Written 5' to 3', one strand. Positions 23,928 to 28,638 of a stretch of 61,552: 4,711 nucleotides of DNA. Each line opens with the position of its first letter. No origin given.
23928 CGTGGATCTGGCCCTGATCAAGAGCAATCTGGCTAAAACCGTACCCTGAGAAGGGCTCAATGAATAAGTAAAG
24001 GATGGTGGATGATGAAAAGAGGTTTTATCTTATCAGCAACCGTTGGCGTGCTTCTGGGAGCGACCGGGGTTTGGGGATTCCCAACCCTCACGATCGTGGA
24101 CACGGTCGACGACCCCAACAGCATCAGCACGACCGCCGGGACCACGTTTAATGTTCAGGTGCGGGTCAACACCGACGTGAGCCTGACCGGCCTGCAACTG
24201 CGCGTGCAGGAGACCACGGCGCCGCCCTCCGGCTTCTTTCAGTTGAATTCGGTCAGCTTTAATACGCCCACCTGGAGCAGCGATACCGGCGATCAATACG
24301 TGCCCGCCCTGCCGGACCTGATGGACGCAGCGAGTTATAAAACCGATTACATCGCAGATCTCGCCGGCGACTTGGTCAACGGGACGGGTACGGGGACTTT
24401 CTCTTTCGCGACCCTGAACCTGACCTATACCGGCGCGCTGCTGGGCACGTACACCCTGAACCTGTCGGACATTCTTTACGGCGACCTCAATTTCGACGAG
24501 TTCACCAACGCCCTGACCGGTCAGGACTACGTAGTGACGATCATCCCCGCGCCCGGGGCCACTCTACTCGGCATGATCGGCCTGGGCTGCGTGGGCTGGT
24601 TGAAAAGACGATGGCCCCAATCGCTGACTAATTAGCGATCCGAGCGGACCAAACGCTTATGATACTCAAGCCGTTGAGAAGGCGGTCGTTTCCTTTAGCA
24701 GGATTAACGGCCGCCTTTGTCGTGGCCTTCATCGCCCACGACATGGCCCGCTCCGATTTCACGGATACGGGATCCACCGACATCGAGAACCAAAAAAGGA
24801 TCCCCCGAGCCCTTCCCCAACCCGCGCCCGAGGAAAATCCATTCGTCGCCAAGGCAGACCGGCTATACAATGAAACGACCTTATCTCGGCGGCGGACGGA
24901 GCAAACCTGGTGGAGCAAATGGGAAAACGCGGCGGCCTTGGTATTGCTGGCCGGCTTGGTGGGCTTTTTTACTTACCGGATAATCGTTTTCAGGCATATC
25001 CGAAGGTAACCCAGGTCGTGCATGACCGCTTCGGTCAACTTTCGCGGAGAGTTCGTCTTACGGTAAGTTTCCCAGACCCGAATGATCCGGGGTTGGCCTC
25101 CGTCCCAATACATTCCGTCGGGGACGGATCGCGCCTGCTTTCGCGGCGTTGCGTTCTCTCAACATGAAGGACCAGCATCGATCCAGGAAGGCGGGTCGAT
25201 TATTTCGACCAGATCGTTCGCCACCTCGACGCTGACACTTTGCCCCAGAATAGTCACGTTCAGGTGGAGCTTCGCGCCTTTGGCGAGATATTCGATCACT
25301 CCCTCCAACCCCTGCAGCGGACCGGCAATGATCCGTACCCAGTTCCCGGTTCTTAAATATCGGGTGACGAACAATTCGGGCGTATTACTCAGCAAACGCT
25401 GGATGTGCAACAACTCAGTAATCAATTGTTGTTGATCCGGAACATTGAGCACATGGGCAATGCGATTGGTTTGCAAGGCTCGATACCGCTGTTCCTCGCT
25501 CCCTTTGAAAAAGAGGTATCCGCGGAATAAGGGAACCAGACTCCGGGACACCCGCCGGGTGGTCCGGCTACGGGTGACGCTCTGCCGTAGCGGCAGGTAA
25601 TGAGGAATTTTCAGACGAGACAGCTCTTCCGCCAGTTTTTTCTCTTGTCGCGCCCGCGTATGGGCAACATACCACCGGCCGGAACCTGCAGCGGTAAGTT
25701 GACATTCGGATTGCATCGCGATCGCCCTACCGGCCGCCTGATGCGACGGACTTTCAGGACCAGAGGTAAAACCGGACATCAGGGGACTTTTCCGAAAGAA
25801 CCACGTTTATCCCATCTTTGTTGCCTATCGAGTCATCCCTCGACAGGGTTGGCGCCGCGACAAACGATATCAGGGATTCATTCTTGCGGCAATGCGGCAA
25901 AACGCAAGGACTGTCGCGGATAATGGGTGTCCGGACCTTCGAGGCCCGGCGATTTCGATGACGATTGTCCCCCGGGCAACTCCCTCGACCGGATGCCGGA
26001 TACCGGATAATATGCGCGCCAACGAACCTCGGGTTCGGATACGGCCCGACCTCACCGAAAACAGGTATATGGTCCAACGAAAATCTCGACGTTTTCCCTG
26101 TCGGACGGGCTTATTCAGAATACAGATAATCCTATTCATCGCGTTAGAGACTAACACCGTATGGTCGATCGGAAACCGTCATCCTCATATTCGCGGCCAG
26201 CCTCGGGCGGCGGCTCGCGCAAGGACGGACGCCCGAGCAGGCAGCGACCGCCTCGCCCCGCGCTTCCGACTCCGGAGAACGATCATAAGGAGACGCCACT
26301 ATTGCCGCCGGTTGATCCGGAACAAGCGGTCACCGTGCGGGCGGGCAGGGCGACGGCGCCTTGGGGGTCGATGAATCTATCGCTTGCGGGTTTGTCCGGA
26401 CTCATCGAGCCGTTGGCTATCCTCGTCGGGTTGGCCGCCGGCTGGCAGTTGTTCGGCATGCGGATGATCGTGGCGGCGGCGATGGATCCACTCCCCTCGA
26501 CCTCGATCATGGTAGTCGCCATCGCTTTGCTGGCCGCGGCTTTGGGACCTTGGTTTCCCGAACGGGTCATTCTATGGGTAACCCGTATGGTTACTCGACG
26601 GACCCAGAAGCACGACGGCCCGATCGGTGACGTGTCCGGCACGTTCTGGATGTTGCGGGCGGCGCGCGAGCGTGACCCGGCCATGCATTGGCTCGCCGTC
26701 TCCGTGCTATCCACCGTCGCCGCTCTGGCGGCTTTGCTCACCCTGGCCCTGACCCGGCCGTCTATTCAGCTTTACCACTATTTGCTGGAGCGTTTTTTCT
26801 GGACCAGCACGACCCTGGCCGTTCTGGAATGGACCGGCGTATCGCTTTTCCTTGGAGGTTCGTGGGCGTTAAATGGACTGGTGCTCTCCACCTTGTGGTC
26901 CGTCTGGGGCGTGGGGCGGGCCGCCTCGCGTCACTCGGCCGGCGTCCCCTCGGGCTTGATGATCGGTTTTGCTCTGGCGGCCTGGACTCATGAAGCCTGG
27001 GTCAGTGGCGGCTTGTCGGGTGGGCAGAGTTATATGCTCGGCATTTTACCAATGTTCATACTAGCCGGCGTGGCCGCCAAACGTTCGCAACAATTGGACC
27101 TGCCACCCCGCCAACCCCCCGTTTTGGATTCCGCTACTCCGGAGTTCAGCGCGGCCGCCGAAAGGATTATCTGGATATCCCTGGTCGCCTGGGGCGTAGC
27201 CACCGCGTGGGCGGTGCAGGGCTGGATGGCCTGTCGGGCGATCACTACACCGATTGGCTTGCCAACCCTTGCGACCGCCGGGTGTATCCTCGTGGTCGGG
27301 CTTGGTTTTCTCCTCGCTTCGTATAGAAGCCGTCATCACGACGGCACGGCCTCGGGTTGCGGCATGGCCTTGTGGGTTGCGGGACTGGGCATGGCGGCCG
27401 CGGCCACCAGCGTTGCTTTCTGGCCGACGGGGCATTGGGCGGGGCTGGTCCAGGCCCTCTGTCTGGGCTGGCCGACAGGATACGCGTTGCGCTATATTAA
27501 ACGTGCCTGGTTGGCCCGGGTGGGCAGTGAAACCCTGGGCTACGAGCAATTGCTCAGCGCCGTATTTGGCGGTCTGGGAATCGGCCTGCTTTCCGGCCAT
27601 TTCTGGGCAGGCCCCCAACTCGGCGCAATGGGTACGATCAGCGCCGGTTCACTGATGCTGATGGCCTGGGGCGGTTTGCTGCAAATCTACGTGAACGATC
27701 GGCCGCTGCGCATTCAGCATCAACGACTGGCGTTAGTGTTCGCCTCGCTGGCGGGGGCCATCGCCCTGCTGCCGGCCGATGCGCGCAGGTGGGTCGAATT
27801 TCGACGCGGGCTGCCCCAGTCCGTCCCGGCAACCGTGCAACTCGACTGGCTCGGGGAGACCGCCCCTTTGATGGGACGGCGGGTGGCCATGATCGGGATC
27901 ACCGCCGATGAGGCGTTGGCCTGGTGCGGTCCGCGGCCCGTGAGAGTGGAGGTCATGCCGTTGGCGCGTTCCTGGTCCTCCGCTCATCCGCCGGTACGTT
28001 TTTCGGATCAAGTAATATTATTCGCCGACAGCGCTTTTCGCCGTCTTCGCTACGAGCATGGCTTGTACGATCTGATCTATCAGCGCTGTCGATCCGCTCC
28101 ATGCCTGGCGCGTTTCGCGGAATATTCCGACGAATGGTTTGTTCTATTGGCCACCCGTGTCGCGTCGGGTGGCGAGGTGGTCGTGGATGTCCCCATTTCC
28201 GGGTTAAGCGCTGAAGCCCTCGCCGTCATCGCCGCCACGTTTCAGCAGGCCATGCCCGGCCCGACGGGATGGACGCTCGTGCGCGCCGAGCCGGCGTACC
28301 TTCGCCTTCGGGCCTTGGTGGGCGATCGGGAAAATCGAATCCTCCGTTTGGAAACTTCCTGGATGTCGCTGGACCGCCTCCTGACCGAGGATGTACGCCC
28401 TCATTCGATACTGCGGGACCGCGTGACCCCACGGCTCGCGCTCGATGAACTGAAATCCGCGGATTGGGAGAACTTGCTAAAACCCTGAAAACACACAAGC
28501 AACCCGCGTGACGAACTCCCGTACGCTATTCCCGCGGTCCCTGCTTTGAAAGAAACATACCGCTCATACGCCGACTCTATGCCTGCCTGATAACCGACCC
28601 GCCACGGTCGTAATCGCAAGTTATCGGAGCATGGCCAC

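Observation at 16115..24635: Cohesin-like / dockerin-like surface-assembly locus in which a paralogue pair swaps a dockerin-like tail for a PEP-CTERM anchor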

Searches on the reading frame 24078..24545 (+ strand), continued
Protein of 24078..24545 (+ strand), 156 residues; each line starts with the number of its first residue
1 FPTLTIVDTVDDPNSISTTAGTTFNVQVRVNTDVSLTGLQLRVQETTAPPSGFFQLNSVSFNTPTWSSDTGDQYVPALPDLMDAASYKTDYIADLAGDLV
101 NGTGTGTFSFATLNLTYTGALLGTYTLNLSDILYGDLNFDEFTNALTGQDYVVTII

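Call 73: search_protein_families(library=pfam, proteins=[P0056, P0058, P0055, P0054, P0053, P0048, P0045, P0028, P0016, P0012], max_evalue=1)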
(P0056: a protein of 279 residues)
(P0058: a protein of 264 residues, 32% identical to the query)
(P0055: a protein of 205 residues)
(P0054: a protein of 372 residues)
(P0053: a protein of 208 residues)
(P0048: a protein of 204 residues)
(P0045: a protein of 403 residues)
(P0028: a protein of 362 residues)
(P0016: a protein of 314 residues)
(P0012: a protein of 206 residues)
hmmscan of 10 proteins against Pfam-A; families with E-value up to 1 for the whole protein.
P0056 (279 aa): 1 family
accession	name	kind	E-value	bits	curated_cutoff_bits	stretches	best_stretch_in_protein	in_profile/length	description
PF00963.24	Cohesin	-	0.037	14.7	24.1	0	123-156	92-124/139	Cohesin domain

P0058 (264 aa): 3 families
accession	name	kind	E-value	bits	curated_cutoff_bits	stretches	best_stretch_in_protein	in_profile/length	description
PF09781.14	NDUF_B5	-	0.022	14.8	25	1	6-38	61-93/187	NADH:ubiquinone oxidoreductase, NDUFB5/SGDH subunit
PF00963.24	Cohesin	-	0.11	13.1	24.1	1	42-163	7-129/139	Cohesin domain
PF15240.11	Pro-rich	-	0.12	13.1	30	1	179-231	66-121/175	Proline-rich protein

P0055 (205 aa): 3 families
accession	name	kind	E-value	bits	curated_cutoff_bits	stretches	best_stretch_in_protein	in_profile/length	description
PF14016.12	DUF4232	-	0.0098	16.5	27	1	30-95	53-109/129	Domain of unknown function (DUF4232)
PF07589.16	PEP-CTERM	-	0.026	15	20.7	1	183-203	2-23/24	PEP-CTERM motif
PF06280.18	fn3_5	-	0.046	14.8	27.6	1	30-62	52-84/112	Fn3-like domain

P0054 (372 aa): 1 family
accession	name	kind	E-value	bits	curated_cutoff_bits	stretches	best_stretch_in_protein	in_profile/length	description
PF00404.24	Dockerin_1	-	4.4e-06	27.2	22.9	1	312-364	2-57/57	Dockerin type I domain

P0053 (208 aa): 2 families
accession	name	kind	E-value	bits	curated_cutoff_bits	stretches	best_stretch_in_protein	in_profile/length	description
PF09099.16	Qn_am_d_aIII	-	0.038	14.8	22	1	94-147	16-68/82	Quinohemoprotein amine dehydrogenase, alpha subunit domain III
PF13157.11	Enas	-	0.16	12.4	22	1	13-51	46-84/112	Endospore appendages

P0048 (204 aa): 4 families
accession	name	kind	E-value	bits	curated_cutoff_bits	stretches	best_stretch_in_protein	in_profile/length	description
PF07589.16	PEP-CTERM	-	0.00067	20.1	20.7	1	183-203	2-23/24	PEP-CTERM motif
PF06280.18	fn3_5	-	0.04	15.1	27.6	1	30-59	55-84/112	Fn3-like domain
PF00963.24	Cohesin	-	0.041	14.5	24.1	1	39-170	8-126/139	Cohesin domain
PF13584.12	BatD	-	0.056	14.5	24.1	0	40-74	7-30/92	BatD DUF11 like domain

P0045 (403 aa): 2 families
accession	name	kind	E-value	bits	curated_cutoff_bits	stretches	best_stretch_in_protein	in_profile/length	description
PF10633.15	NPCBM_assoc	-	0.062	13.9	24.4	1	138-171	40-73/78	NPCBM-associated, NEW3 domain of alpha-galactosidase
PF00404.24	Dockerin_1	-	0.21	12.3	22.9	1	342-393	2-56/57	Dockerin type I domain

P0028 (362 aa): 2 families
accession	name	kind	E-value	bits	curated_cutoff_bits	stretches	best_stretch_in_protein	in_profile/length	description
PF00404.24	Dockerin_1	-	3.6e-06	27.5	22.9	1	303-351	2-52/57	Dockerin type I domain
PF00963.24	Cohesin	-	0.066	13.8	24.1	0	39-70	7-38/139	Cohesin domain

P0016 (314 aa): 1 family
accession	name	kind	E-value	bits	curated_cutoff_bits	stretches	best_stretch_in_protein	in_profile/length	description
PF13620.12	CarboxypepD_reg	-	0.0012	19.6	32.3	0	23-51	14-43/82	Carboxypeptidase regulatory-like domain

P0012 (206 aa): 2 families
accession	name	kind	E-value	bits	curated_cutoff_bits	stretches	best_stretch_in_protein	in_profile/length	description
PF13473.12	Cupredoxin_1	-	0.037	14.5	27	1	5-68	3-68/104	Cupredoxin-like domain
PF07589.16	PEP-CTERM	-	0.041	14.4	20.7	1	176-198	2-24/24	PEP-CTERM motif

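Call 74: find_encoding_contigs(protein=P0009, flank=10000, max_places=2)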
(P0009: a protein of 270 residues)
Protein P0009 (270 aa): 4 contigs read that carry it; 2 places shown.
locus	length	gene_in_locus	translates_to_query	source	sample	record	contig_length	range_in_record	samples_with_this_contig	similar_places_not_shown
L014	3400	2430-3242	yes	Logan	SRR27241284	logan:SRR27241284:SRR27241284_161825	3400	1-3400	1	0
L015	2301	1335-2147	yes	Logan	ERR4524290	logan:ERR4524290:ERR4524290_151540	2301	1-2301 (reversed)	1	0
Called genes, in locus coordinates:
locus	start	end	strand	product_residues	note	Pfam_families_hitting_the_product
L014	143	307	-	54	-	-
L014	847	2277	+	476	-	PF12768:Rax2 (faint), PF17164:DUF5122 (faint)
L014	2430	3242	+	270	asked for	-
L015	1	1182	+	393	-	?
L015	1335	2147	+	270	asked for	-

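Call 75: find_encoding_contigs(protein=P0031, flank=10000, max_places=2)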
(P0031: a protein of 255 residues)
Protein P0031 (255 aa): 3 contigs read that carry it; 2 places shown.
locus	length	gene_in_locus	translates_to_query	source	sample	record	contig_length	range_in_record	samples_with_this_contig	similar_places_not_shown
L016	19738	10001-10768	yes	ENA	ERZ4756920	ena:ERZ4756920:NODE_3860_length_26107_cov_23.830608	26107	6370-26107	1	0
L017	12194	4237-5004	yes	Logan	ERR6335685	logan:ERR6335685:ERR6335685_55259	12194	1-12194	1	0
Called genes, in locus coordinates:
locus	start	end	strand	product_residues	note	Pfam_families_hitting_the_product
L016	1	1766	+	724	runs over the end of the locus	PF12768:Rax2, PF17164:DUF5122 (faint)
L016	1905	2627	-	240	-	PF00081:Sod_Fe_N, PF02777:Sod_Fe_C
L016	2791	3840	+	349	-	PF02746:MR_MLE_N, PF13378:MR_MLE_C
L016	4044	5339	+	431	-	PF07719:TPR_2 (faint), PF13428:TPR_14 (faint), PF00515:TPR_1 (faint), PF13181:TPR_8 (faint), PF13431:TPR_17 (faint), PF13432:TPR_16, PF23914:TPR_CcmH_CycH (weak), PF14559:TPR_19 (weak)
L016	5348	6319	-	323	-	PF01261:AP_endonuc_2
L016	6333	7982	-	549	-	PF00160:Pro_isomerase, PF00254:FKBP_C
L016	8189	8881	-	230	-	PF00160:Pro_isomerase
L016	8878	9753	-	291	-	PF10370:Rv2993c-like_N, PF01557:FAA_hydrolase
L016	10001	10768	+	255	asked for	PF00404:Dockerin_1 (weak)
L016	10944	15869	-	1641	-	PF07719:TPR_2 (faint), PF12895:ANAPC3 (faint), PF13424:TPR_12 (faint), PF13428:TPR_14 (faint), PF13431:TPR_17 (faint), PF14559:TPR_19 (weak), PF00515:TPR_1 (weak), PF13432:TPR_16 (weak), +4 more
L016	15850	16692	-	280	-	-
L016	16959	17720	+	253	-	PF17836:PglD_N, PF25087:GMPPB_C (weak), PF00132:Hexapep (faint)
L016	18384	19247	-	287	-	PF03372:Exo_endo_phos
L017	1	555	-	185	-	?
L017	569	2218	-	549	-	PF00160:Pro_isomerase, PF00254:FKBP_C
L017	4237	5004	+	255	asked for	PF00404:Dockerin_1 (weak)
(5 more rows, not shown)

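Call 84: find_related_loci(query=A4, collection=metagenome_contigs, flank=10000)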
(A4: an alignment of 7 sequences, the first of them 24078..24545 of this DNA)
Query A4 (156 aa) in metagenome_contigs; peptide patterns used: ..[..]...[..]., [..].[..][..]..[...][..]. (x = any residue, [..] = any of these).
472 stretches matched a pattern; 6 encode a relative of the query (tblastn E <= 1e-3); 6 distinct loci.
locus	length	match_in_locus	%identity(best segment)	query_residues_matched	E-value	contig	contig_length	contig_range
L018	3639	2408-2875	71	1-156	1e-70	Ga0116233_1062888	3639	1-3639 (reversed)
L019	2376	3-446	69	9-156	4e-66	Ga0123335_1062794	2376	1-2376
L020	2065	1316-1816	45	3-156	5e-37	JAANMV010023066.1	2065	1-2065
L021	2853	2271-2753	43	5-156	6e-36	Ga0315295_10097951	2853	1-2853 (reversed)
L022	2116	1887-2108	55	5-70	2e-17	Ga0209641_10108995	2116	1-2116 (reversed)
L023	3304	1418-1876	30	3-156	2e-11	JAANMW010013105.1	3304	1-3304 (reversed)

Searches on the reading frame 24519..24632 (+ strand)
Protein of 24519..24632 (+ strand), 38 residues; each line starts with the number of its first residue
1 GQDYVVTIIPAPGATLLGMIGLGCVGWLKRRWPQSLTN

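Call 68: search_protein_families(library=ncbifam, proteins=[window:24519-24632:+], max_evalue=10)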
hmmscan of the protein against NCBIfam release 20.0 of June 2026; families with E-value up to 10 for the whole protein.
seq(38 aa): 4 families
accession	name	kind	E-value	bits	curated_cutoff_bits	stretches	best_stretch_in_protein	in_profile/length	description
NF038124.1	PEP_CTERM_TLD_A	exception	0.013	15.1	100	1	4-31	206-233/235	PEP_CTERM-anchored TLD domain-containing protein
NF038129.1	PEP_NF038129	equivalog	0.015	15.1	65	1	5-31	167-193/194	NF038129 family PEP-CTERM protein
NF038126.1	PEP_CTERM_FxDxF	subfamily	0.034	14.4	50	1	4-31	137-164/165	FxDxF family PEP-CTERM protein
TIGR02595.1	PEP_CTERM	domain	0.089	13.7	16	1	10-31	2-21/24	PEP-CTERM sorting domain-containing protein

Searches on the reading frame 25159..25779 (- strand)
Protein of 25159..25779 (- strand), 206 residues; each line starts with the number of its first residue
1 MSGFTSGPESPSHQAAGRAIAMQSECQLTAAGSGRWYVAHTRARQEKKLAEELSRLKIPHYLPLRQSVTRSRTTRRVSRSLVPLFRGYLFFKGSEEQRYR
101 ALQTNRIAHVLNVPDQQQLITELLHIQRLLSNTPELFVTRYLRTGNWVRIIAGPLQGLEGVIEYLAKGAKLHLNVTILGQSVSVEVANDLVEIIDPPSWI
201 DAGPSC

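Call 6: search_protein_families(library=pfam, proteins=[window:25159-25779:-], max_evalue=0.001)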
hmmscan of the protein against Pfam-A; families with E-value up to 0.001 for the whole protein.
window:25159-25779:- (206 aa): 2 families
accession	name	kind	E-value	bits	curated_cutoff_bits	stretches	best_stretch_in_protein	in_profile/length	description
PF02357.24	NusG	-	1.3e-11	45.3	22.2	1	35-112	2-76/93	Transcription termination factor nusG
PF00467.35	KOW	-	0.00092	19.4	22.3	0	145-163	2-20/32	KOW motif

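Call 8: search_protein_families(library=ncbifam, proteins=[window:25159-25779:-], max_evalue=0.01)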
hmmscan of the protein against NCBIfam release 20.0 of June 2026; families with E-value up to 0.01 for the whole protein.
window:25159-25779:- (206 aa): 6 families
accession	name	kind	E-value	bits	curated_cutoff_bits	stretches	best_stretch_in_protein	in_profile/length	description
NF033644.1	antiterm_UpxY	subfamily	8.7e-25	87.6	100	1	36-190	1-163/164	UpxY family transcription antiterminator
NF033641.1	antiterm_LoaP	exception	6.5e-13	49.1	125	1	36-191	1-164/166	antiterminator LoaP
TIGR01955.1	RfaH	equivalog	4.4e-11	43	144.5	1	36-190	1-157/159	transcription/translation regulatory transformer protein RfaH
NF006534.0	PRK09014.1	equivalog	1.9e-07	31.1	124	1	35-190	3-158/162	transcription/translation regulatory transformer protein RfaH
TIGR00922.1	nusG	equivalog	2.3e-07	30.8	135.7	1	36-192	1-170/172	transcription termination/antitermination protein NusG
TIGR01956.2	NusG_myco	equivalog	0.00018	21.2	150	0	143-188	187-233/239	transcription termination/antitermination protein NusG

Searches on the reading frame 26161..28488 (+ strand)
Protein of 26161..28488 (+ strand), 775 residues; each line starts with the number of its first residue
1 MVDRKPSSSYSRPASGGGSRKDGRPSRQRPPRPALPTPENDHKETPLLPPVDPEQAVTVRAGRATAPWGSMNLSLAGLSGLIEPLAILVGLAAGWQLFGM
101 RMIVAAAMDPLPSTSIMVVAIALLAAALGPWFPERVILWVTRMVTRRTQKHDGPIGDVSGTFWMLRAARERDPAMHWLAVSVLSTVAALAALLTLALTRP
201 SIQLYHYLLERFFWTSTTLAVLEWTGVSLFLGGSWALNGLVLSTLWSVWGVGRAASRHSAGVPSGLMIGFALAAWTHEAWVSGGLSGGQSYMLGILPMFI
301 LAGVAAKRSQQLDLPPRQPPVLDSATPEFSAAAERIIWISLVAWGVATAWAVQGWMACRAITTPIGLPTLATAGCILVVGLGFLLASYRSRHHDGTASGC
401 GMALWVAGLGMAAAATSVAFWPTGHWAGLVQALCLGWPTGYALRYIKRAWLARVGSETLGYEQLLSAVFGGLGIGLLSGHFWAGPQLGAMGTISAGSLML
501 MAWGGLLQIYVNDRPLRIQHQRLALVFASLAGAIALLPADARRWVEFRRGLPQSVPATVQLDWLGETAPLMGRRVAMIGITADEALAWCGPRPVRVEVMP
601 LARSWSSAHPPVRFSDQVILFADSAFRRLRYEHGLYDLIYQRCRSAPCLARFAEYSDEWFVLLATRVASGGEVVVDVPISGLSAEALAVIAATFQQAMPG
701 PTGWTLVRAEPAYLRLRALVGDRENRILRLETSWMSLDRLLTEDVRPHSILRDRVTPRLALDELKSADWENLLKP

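Call 6: search_protein_families(library=pfam, proteins=[window:26161-28488:+], max_evalue=0.001)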
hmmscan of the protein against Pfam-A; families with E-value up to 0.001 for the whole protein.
window:26161-28488:+ (775 aa): 0 families

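Call 8: search_protein_families(library=ncbifam, proteins=[window:26161-28488:+], max_evalue=0.01)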
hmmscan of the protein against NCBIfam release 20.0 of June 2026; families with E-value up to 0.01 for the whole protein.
window:26161-28488:+ (775 aa): 0 families

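Call 53: search_solved_structures(query=window:26161-28488:+, max_evalue=1)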
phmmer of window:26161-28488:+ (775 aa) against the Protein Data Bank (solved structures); distinct sequences matched with E-value up to 1: 0.
